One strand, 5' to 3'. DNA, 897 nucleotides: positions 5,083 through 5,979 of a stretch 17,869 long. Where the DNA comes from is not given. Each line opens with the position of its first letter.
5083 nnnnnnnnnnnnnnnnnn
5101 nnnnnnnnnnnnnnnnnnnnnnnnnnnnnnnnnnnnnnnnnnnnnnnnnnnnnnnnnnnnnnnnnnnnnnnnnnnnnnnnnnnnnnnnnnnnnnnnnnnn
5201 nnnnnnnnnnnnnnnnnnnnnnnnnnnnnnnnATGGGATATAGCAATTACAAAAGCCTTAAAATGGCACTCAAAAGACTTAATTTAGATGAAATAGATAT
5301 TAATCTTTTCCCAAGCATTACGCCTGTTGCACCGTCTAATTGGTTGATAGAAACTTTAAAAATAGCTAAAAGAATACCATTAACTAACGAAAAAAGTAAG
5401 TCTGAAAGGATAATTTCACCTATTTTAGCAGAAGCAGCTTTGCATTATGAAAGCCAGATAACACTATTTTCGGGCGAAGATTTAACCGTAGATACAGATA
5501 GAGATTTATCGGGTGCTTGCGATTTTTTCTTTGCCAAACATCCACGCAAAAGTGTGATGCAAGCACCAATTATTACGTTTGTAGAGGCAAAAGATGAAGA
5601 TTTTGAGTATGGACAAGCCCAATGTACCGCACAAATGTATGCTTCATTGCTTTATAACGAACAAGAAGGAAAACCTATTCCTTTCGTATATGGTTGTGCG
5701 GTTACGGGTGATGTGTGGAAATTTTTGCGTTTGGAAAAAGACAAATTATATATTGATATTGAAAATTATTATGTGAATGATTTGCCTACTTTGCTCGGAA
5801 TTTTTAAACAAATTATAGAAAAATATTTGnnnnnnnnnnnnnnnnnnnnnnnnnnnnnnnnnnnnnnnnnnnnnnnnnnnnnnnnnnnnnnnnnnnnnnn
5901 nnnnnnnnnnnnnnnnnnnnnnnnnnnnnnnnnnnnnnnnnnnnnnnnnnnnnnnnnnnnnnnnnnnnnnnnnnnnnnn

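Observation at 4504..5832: Divergently transcribed paralog pair of ~200-aa proteins with PD-(D/E)xK-like motifs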

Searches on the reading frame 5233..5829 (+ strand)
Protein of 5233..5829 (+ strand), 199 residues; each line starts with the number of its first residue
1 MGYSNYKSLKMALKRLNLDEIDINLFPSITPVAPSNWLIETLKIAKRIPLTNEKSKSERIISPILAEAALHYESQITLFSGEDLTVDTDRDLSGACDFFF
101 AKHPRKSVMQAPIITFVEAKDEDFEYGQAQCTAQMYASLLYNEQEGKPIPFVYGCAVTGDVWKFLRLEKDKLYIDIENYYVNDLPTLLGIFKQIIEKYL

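Call 6: search_protein_families(library=pfam, proteins=[window:5233-5829:+], max_evalue=1)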
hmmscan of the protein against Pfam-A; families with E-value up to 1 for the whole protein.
window:5233-5829:+ (199 aa): 1 family
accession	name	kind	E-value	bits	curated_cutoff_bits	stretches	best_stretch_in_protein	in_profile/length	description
PF20516.4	PDDEXK_12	-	0.0077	16.3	27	1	108-192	138-229/246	PD-(D/E)XK nuclease superfamily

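Call 7: search_protein_families(library=ncbifam, proteins=[window:5233-5829:+], max_evalue=1)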
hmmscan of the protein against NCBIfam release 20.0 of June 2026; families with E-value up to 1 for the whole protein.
window:5233-5829:+ (199 aa): 0 families

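Call 8: search_solved_structures(query=window:5233-5829:+, max_evalue=10)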
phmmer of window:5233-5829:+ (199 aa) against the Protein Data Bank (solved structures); distinct sequences matched with E-value up to 10: 0.

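Call 13: find_homologous_proteins(query=window:5233-5829:+)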
Query window:5233-5829:+ (199 aa): 761 proteins with E <= 0.001 among 894 candidates; the best 120 are listed.
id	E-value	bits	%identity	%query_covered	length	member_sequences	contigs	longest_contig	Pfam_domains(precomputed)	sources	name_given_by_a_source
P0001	1.5e-125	434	97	100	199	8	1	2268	-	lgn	-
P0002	4.3e-124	430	96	100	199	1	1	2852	-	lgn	-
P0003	2.1e-122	424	94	100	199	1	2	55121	-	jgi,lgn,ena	jgi:hypothetical protein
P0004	3.4e-122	423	95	100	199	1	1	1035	-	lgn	-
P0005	5.2e-122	423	94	100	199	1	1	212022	-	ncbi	-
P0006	7.4e-122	422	94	100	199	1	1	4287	-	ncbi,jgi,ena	-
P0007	8.8e-120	415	93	100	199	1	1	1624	-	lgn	-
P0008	3.0e-98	345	73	100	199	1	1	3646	-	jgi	jgi:hypothetical protein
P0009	1.1e-97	343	73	100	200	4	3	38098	-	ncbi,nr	ncbi:MAG: hypothetical protein EAZ44_01980 [Cytophagia bacterium]|nr:MAG: hypothetical protein EAY69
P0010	4.1e-97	341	76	100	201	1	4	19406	-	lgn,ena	-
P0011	8.3e-97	340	75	100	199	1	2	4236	-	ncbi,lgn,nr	ncbi:MAG: hypothetical protein EAZ95_20010 [Bacteroidetes bacterium]|nr:MAG: hypothetical protein EA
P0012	1.9e-96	339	74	100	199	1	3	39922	-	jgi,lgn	-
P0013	2.6e-96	339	72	100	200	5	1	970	-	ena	-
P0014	4.4e-96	338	75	100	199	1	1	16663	-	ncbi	-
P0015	2.3e-95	336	73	100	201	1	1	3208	-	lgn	-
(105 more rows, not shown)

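Call 18: search_solved_structures(query=A1, max_evalue=10, show_alignments=2)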
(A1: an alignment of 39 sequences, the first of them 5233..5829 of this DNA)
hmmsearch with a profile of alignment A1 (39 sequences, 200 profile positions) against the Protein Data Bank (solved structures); distinct sequences matched with E-value up to 10: 3.
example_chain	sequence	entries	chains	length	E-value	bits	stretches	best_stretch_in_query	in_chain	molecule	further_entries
9k1l_A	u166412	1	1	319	0.61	12.7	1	34-110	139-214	Connector enhancer of kinase suppressor of ras 2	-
4xhm_A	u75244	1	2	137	0.83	12.3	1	7-78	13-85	Thioredoxin (Trx-3)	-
7ase_A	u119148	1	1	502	1.2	11.7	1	16-48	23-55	Eukaryotic translation initiation factor 3 subunit 7-like protein, putative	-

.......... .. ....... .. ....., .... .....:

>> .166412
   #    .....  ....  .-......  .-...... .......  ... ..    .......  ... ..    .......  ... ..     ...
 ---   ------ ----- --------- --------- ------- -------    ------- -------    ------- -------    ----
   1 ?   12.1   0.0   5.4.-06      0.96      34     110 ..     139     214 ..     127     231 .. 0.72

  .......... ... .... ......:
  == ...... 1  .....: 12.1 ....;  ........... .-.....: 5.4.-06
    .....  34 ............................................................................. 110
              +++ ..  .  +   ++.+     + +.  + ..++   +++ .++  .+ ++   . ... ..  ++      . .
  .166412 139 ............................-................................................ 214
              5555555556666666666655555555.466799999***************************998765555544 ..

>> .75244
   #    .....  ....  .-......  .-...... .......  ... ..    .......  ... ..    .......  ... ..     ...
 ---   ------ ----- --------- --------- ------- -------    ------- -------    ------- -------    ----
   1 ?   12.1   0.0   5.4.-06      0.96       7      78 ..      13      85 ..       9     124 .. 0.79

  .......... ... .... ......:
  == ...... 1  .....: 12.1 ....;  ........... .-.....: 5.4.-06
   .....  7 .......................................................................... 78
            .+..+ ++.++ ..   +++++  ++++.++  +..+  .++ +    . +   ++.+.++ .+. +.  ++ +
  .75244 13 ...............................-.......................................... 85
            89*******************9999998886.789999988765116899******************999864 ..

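Call 21: find_related_loci(query=A1, collection=genome_contigs, flank=10000)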
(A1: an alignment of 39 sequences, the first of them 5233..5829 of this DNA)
Query A1 (199 aa) in genome_contigs; peptide patterns used: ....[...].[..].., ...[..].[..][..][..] (x = any residue, [..] = any of these).
354 stretches matched a pattern; 198 encode a relative of the query (tblastn E <= 1e-3); the best 80 are kept; 80 distinct loci.
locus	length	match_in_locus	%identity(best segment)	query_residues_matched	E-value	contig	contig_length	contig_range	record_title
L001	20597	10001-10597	94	1-199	2e-128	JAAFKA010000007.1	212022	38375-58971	MAG: Cytophagales bacterium isolate bin6.concoct.b1b2b5.025 WN_Cytophagales_1_scaffold_7, whole genome shotgun sequence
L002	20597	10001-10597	73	1-199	4e-104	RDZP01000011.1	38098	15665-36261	MAG: Cytophagia bacterium isolate PH2015_04U_30_13 PH2015_04U_scaffold_67, whole genome shotgun sequence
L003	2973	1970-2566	75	1-199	7e-107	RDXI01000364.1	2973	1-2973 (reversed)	MAG: Bacteroidetes bacterium isolate PH2015_13D_43_10 PH2015_13D_scaffold_1859, whole genome shotgun sequence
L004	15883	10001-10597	75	1-199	2e-103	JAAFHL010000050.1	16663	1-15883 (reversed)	MAG: Bacteroidetes bacterium isolate bin80.metabat.ball.221 WN_Bacteroidetes_1_scaffold_50, whole genome shotgun sequenc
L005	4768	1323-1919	70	1-199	1e-102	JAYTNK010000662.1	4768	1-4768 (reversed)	MAG: Cytophagales bacterium isolate GFS_3895 GFS_3895_661, whole genome shotgun sequence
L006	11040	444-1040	71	1-199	3e-102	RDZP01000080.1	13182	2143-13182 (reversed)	MAG: Cytophagia bacterium isolate PH2015_04U_30_13 PH2015_04U_scaffold_492, whole genome shotgun sequence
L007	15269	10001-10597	71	1-199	4e-102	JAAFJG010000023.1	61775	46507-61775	MAG: Cytophagales bacterium isolate bin11.concoct.b28b32b33.026 WN_Cytophagales_7_scaffold_23, whole genome shotgun sequ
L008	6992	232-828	71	1-199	4e-101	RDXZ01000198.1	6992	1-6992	MAG: Bacteroidetes bacterium isolate PH2015_09S_30_10 PH2015_09S_scaffold_524, whole genome shotgun sequence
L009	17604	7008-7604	71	1-199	4e-101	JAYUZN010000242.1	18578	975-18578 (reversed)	MAG: Bacteroidota bacterium isolate GL16_Down_concoct_50 GL16_Down_concoct_50_241, whole genome shotgun sequence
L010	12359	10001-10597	71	1-199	4e-101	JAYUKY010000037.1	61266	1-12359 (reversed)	MAG: Raineyaceae bacterium isolate GFS_9294 GFS_9294_36, whole genome shotgun sequence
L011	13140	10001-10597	73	1-199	4e-101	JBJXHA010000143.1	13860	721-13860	MAG: Bacteroidia bacterium isolate F1F2.bin.14 k127_1133913, whole genome shotgun sequence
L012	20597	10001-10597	73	1-199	3e-100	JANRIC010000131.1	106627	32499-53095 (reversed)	MAG: Microscillaceae bacterium isolate bins.15 k141_2049717, whole genome shotgun sequence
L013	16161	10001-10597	70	1-199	1e-99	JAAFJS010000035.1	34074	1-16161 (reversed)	MAG: Cytophagales bacterium isolate bin4.concoct.b16b17b19.039 WN_Cytophagales_4_scaffold_35, whole genome shotgun seque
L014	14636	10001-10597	69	1-199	2e-98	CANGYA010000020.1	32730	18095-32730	MAG: Cytophagales bacterium isolate RE-15aug16-245 genome assembly, contig: RE-15aug16-C1302, whole genome shotgun seque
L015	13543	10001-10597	69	1-199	3e-98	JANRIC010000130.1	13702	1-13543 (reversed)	MAG: Microscillaceae bacterium isolate bins.15 k141_2049714, whole genome shotgun sequence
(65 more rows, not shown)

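Call 24: predict_structure(alignment_id=A1)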
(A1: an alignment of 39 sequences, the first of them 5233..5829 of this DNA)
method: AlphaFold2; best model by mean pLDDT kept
length: 199 residues; sequences in the alignment: 39
mean_pLDDT: 89.8   pTM: 0.88
mean pLDDT of the five models: 89.8, 88.4, 88.3, 87.2, 80.6
residues with pLDDT >= 90: 127; 70-90: 64; 50-70: 6; < 50: 2
segments of 3 or more residues with pLDDT < 50: none
pLDDT, mean of each block of 10 residues (from residue 1): 75 95 97 97 90 85 95 92 79 77 82 86 88 92 90 93 96 97 97 94
secondary structure, 60 per line:
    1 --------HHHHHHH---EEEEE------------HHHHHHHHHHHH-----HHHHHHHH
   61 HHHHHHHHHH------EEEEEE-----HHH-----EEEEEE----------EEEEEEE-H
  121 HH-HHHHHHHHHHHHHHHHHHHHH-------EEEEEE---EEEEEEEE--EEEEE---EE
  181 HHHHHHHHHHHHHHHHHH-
elements in order: H9-15 E19-23 H36-47 H53-70 E77-82 E96-101 E112-118 H124-144 E152-157 E161-168 E171-175 H181-198

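Call 25: search_protein_representatives(alignment_id=A1)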
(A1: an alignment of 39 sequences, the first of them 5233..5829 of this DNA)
Query: 39 sequences, 200 profile positions. Proteins with E-value up to 0.001 (for the whole library): 2134; up to 1e-10: 1160; up to 1e-30: 324. The best 150 are listed.
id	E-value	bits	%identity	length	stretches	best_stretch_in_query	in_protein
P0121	9.0e-64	231.0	-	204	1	1-199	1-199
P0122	2.0e-59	216.8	-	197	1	1-199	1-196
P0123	4.2e-58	212.5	-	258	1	2-199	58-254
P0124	1.7e-57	210.5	-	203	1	2-199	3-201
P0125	5.8e-56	205.5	-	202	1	3-198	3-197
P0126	3.4e-55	203.0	-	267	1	1-197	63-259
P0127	1.6e-54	200.7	-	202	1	1-198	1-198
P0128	8.8e-54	198.3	-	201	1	2-198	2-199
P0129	1.1e-52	194.8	-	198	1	3-197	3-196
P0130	1.1e-52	194.8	-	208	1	1-197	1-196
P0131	1.7e-52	194.1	-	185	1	1-144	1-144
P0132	1.8e-52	194.1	-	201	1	12-198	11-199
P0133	2.0e-52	193.9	-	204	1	1-198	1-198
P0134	5.0e-52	192.6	-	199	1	1-198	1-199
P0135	6.4e-52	192.3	-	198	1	1-196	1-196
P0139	4.1e-51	189.6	-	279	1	1-195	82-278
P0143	3.8e-50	186.5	-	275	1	2-197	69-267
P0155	1.0e-48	181.8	-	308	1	1-196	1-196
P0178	5.8e-47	176.1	-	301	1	1-197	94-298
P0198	1.9e-45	171.1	-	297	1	1-197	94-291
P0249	2.9e-42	160.8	-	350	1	9-198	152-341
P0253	6.8e-42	159.5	-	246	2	108-198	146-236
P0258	1.3e-41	158.6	-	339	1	16-193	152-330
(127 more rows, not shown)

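Call 33: fold_search(model_id=the predicted structure, library=pdb)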
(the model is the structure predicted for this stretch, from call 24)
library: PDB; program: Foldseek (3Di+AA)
matches with E <= 10: 554; with E <= 0.001: 8
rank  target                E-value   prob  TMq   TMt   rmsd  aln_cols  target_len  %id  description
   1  9hcg_5                2.2e-04  1.00  0.53  0.29   8.4       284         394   10  Mouse mitoribosome large subunit assembly intermediate bound to NSUN4, METRF4, MRM2, GTPBP7 and MALSU1-L0R8F8-mt-ACP c (released 2025-06-18)
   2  9y1l_B                2.2e-04  1.00  0.43  0.53   5.9       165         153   13  Crystal Structure of Putative Restriction Endonuclease Domain-Containing Protein from Leptospirillum ferriphilum YSK (released 2025-09-10)
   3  5ool_5                3.0e-04  1.00  0.58  0.33   9.7       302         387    9  Structure of a native assembly intermediate of the human mitochondrial ribosome with unfolded interfacial rRNA (released 2017-09-13)
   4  7qi6_5                4.1e-04  1.00  0.56  0.31  10.6       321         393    9  Human mitochondrial ribosome in complex with mRNA, A/P- and P/E-tRNAs at 2.98 A resolution (released 2023-05-17)
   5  9y1l_A                5.3e-04  0.99  0.41  0.50   6.6       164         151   14  Crystal Structure of Putative Restriction Endonuclease Domain-Containing Protein from Leptospirillum ferriphilum YSK (released 2025-09-10)
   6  7qh6_5                6.0e-04  1.00  0.51  0.30  10.3       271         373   10  Cryo-EM structure of the human mtLSU assembly intermediate upon MRM2 depletion - class 1 (released 2022-03-02)
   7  4v1a_a                7.7e-04  1.00  0.61  0.34   8.4       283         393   10  Structure of the large subunit of the mammalian mitoribosome, part 2 of 2 (released 2014-10-08)
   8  9uwh_s                7.7e-04  0.99  0.48  0.28  12.1       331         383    8  human mitoribosome trapped by retapamulin (released 2025-10-29)
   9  7l08_5                1.1e-03  1.00  0.55  0.31   9.5       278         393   10  Cryo-EM structure of the human 55S mitoribosome-RRFmt complex. (released 2021-05-12)
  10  8qu1_5                1.2e-03  1.00  0.64  0.37   9.7       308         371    9  mt-LSU assembly intermediate in GTPBP8 knock-out cells, state 1 (released 2024-06-26)
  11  7o9m_s                1.5e-03  0.98  0.48  0.29  12.1       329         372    8  Human mitochondrial ribosome large subunit assembly intermediate with MTERF4-NSUN4, MRM2, MTG1 and the MALSU module (released 2021-06-30)
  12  7of3_5                1.6e-03  0.99  0.44  0.25  11.9       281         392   10  Structure of a human mitochondrial ribosome large subunit assembly intermediate in complex with MTERF4-NSUN4 (dataset2 (released 2021-05-19)
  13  6i9r_5                2.6e-03  0.99  0.50  0.28   9.4       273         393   10  Large subunit of the human mitochondrial ribosome in complex with Virginiamycin M and Quinupristin (released 2020-07-08)
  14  9olf_s                2.6e-03  0.99  0.52  0.31  11.4       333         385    9  Membrane-associated human mitoribosome in complex with TACO1 (released 2026-02-18)
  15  9hcd_5                3.3e-03  0.99  0.54  0.31  10.5       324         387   12  Mouse mitoribosome large subunit assembly intermediate (with uL16m) bound to MRM3-dimer, DDX28 and the MALSU-L0R8F8-mt (released 2025-06-11)
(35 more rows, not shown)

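Call 34: search_protein_families(library=pfam, proteins=[P0123, P0126, P0139, P0143, P0249, P0258, P0155, P0178, P0198, P0253], max_evalue=0.1)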
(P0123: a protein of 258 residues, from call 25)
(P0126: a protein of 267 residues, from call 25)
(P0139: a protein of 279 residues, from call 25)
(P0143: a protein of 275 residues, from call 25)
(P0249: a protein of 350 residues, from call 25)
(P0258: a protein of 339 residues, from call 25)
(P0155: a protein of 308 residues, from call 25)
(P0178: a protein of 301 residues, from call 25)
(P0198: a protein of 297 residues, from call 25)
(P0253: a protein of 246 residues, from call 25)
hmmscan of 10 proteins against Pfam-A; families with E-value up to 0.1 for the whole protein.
P0123 (258 aa): 1 family
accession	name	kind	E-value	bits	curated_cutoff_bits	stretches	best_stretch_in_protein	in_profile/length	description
PF07201.16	HrpJ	-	0.078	13.7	25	1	4-56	44-97/166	HrpJ-like domain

P0126 (267 aa): 0 families

P0139 (279 aa): 0 families

P0143 (275 aa): 2 families
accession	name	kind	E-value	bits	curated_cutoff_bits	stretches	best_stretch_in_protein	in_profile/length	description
PF03172.18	HSR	-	0.032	14.8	24.9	0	29-62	57-90/99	HSR domain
PF21205.3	Rep3_C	-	0.035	14.8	21.1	0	23-62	1-42/59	Initiator Rep protein, WH2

P0249 (350 aa): 2 families
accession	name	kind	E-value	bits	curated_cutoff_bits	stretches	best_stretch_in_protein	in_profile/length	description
PF13650.11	Asp_protease_2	-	1.8e-06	29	24.3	1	21-92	9-78/90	Aspartyl protease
PF13975.11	gag-asp_proteas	-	0.00017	22.6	28.2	1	22-101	10-86/92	gag-polyprotein putative aspartyl protease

P0258 (339 aa): 0 families

P0155 (308 aa): 1 family
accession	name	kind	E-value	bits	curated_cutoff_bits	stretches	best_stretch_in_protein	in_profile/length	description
PF20516.4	PDDEXK_12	-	0.0011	19.1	27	1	99-191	130-228/246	PD-(D/E)XK nuclease superfamily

P0178 (301 aa): 1 family
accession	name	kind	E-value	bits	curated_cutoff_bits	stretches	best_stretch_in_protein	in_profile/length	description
PF20516.4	PDDEXK_12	-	0.086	12.9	27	0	206-295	133-231/246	PD-(D/E)XK nuclease superfamily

P0198 (297 aa): 0 families

P0253 (246 aa): 1 family
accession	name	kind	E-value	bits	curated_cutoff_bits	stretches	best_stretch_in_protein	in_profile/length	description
PF13411.12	MerR_1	-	0.067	13.8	21.6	0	6-37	1-31/69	MerR HTH family regulatory protein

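Call 39: find_encoding_contigs(protein=window:5233-5829:+, flank=10000, max_places=6)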
Protein window:5233-5829:+ (199 aa): no gene with exactly this product is on record in the collection.

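Call 40: search_protein_families(library=padloc, proteins=[window:5233-5829:+], max_evalue=0.01)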
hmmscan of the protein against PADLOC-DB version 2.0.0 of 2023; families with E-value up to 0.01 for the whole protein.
window:5233-5829:+ (199 aa): 1 family
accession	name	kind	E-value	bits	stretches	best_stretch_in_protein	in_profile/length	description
PDLC01472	PD_DExK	-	1.2e-44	149.8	1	52-197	2-142/146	"CAS-I,CAS-II,CAS-III,CAS-IV,CAS-V,CAS-VI; associated"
